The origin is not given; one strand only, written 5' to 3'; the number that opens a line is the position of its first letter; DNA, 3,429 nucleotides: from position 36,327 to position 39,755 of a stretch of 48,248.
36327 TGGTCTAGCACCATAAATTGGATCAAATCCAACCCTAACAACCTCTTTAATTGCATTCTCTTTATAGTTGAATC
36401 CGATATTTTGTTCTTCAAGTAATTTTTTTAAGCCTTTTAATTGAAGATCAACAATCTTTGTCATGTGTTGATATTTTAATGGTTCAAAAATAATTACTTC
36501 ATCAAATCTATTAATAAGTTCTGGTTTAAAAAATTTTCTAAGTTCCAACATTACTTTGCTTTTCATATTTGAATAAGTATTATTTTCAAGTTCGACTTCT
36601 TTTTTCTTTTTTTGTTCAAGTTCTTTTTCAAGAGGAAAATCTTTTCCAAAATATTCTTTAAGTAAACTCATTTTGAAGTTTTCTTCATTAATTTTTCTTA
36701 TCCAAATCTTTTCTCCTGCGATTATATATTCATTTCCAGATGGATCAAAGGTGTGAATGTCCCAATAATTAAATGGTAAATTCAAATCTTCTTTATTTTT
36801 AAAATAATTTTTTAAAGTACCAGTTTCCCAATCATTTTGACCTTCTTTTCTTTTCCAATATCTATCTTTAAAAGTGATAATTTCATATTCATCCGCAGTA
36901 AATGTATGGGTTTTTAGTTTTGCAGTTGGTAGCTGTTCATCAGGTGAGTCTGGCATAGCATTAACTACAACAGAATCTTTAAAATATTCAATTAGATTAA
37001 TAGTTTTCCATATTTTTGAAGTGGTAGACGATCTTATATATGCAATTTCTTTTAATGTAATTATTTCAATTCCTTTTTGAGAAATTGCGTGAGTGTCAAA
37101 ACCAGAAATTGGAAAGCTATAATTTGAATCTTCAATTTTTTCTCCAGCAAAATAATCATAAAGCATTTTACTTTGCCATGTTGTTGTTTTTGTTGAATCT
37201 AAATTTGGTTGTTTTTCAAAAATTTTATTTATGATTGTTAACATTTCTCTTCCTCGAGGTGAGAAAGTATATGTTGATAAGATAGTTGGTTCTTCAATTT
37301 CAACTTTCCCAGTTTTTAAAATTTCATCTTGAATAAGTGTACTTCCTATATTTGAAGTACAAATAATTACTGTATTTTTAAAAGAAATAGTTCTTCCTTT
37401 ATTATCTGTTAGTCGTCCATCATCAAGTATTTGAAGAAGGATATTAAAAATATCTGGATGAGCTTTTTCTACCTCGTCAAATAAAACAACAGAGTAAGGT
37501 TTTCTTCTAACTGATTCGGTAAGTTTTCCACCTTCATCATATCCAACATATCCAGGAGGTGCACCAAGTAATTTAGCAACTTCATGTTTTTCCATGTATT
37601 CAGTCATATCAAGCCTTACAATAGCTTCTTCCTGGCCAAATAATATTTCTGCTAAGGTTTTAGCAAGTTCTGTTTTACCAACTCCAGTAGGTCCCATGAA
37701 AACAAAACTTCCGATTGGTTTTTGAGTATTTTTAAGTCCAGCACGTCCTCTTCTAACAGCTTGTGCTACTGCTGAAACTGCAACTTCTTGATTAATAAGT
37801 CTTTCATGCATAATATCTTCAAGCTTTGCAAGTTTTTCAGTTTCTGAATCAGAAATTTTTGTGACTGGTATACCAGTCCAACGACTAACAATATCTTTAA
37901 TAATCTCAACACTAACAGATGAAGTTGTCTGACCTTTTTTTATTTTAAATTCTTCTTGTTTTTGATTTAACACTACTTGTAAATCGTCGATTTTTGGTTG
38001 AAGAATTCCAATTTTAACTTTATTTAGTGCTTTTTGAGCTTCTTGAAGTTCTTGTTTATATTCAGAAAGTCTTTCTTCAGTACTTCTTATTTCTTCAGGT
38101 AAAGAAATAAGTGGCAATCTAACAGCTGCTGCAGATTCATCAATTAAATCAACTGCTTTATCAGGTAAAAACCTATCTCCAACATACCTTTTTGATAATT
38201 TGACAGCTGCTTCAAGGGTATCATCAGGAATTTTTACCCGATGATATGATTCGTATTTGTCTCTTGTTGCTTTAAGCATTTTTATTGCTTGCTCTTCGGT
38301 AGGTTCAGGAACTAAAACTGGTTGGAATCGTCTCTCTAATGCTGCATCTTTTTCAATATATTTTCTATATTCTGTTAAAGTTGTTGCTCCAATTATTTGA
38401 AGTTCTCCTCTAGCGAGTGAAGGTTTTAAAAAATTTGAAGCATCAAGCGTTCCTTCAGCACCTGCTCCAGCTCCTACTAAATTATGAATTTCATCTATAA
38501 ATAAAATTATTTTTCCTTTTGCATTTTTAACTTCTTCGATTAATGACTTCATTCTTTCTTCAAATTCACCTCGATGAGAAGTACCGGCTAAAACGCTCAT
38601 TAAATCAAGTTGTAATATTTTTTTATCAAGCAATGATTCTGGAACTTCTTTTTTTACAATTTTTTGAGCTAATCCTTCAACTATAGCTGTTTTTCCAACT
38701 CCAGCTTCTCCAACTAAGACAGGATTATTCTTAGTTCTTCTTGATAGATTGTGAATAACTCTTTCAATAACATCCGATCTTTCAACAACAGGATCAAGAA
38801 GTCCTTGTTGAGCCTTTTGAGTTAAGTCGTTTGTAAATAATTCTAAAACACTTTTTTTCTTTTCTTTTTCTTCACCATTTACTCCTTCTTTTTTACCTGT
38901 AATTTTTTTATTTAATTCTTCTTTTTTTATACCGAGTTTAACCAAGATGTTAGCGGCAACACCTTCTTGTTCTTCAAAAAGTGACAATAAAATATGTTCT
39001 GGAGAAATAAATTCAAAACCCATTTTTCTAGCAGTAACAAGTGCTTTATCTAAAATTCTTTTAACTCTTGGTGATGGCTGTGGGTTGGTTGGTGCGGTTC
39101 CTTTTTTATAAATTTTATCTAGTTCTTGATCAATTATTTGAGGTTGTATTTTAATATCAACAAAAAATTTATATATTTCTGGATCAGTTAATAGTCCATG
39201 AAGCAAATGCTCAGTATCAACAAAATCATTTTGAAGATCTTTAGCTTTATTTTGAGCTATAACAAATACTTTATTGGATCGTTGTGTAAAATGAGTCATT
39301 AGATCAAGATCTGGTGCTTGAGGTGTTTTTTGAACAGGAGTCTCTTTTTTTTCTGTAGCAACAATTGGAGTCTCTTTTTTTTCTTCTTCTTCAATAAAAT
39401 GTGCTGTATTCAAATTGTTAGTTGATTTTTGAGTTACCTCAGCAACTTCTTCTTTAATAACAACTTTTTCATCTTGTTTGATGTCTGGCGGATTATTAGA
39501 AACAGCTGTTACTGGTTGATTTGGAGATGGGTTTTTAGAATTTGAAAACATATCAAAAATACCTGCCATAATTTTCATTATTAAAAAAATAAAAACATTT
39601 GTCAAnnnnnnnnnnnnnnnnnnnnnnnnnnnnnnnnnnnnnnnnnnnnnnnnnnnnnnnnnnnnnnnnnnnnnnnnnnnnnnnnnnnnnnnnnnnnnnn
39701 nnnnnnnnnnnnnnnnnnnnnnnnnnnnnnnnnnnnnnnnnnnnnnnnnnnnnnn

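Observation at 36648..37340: Four tandem ~55-aa repeats (~240 extra aa) inserted in the D2 ring of a ClpB/ClpC-type unfoldase, at the position of the ClpP-docking loop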

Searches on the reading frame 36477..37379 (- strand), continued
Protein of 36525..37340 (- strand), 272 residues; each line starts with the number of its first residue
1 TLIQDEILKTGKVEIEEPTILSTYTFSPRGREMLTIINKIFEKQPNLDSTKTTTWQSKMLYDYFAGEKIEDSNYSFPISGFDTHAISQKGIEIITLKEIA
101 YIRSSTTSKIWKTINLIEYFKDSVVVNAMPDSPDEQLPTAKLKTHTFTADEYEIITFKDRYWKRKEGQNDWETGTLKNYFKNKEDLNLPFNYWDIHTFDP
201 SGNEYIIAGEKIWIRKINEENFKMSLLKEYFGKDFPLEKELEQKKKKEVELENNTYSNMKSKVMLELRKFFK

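Call 60: find_encoding_contigs(protein=P0063, flank=5000, max_places=1)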
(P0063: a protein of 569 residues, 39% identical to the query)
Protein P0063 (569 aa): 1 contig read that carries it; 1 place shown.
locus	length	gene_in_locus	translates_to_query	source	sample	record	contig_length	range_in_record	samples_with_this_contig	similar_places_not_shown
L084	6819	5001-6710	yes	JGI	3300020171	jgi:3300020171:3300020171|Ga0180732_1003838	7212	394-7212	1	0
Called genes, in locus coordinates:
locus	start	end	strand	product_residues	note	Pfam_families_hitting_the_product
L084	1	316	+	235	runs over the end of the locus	?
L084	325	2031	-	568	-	-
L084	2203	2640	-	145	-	-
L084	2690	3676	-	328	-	PF13529:Peptidase_C39_2 (weak)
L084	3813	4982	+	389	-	PF13401:AAA_22 (faint), PF02861:Clp_N, PF05621:TniB (faint), PF02861:Clp_N, PF13191:AAA_16 (faint), PF23569:NBD_SMAX1, PF00004:AAA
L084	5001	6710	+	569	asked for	PF17871:AAA_lid_9, PF00004:AAA, PF07724:AAA_2, PF07728:AAA_5, PF10431:ClpB_D2-small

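Call 61: find_encoding_contigs(protein=P0056, flank=5000, max_places=1)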
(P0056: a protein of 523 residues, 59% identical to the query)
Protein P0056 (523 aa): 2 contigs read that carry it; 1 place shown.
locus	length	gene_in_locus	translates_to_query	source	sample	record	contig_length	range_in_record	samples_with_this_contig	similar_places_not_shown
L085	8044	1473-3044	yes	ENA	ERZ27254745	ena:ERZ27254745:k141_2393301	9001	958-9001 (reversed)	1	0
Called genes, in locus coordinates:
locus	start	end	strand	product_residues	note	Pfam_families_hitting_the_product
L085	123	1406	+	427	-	PF02861:Clp_N, PF05621:TniB (faint), PF13191:AAA_16 (faint), PF23569:NBD_SMAX1, PF13401:AAA_22 (weak), PF00004:AAA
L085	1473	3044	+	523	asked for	PF17871:AAA_lid_9, PF00004:AAA, PF07724:AAA_2, PF07728:AAA_5, PF13476:AAA_23 (weak), PF10431:ClpB_D2-small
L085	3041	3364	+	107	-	PF18895:T4SS_pilin (weak)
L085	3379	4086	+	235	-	PF00696:AA_kinase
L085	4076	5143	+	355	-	PF02463:SMC_N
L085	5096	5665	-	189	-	PF00717:Peptidase_S24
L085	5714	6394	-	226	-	PF00149:Metallophos, PF12850:Metallophos_2 (weak)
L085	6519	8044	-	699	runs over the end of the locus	PF00009:GTP_EFTU, PF22042:EF-G_D2, PF03144:GTP_EFTU_D2, PF14492:EFG_III, PF16658:RF3_C (weak), PF03764:EFG_IV, PF00679:EFG_C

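Call 62: find_encoding_contigs(protein=P0066, flank=5000, max_places=1)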
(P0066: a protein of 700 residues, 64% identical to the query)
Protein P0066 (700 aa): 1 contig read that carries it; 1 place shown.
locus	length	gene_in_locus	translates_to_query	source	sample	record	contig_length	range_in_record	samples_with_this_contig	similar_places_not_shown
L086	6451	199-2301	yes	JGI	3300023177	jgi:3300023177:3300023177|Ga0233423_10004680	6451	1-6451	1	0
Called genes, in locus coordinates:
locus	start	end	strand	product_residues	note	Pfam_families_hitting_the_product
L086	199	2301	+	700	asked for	PF00158:Sigma54_activat (faint), PF23569:NBD_SMAX1 (weak), PF00004:AAA, PF17871:AAA_lid_9, PF00004:AAA (weak), PF07724:AAA_2, PF07728:AAA_5, PF10431:ClpB_D2-small, +4 more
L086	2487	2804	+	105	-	PF18895:T4SS_pilin (weak)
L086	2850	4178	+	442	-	PF00696:AA_kinase, PF02353:CMAS (weak), PF07021:MetW (faint), PF13489:Methyltransf_23, PF08241:Methyltransf_11, PF08242:Methyltransf_12, PF13649:Methyltransf_25, PF13847:Methyltransf_31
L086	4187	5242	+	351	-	PF02463:SMC_N, PF13175:AAA_15, PF13476:AAA_23, PF13304:AAA_21 (faint)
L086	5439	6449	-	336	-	?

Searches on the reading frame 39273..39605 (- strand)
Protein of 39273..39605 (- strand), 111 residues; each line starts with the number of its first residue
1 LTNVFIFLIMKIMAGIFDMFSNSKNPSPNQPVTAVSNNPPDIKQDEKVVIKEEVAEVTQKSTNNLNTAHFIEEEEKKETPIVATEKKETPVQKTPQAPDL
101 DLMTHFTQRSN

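Call 7: search_protein_families(library=pfam, proteins=[window:39273-39605:-], max_evalue=10)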
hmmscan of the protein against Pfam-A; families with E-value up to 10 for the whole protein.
seq(111 aa): 4 families
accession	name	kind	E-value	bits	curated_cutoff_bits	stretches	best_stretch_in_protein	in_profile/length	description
PF23498.1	MgtT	-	0.011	15.6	27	1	22-47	2-27/34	MgtT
PF04277.18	OAD_gamma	-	0.05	14.7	27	1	5-47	20-57/76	Oxaloacetate decarboxylase, gamma chain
PF06589.16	CRA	-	0.051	14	26.6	1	6-89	11-87/123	Circumsporozoite-related antigen (CRA)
PF00879.23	Defensin_propep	-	0.15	12.8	23.6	1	85-109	25-49/51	Defensin propeptide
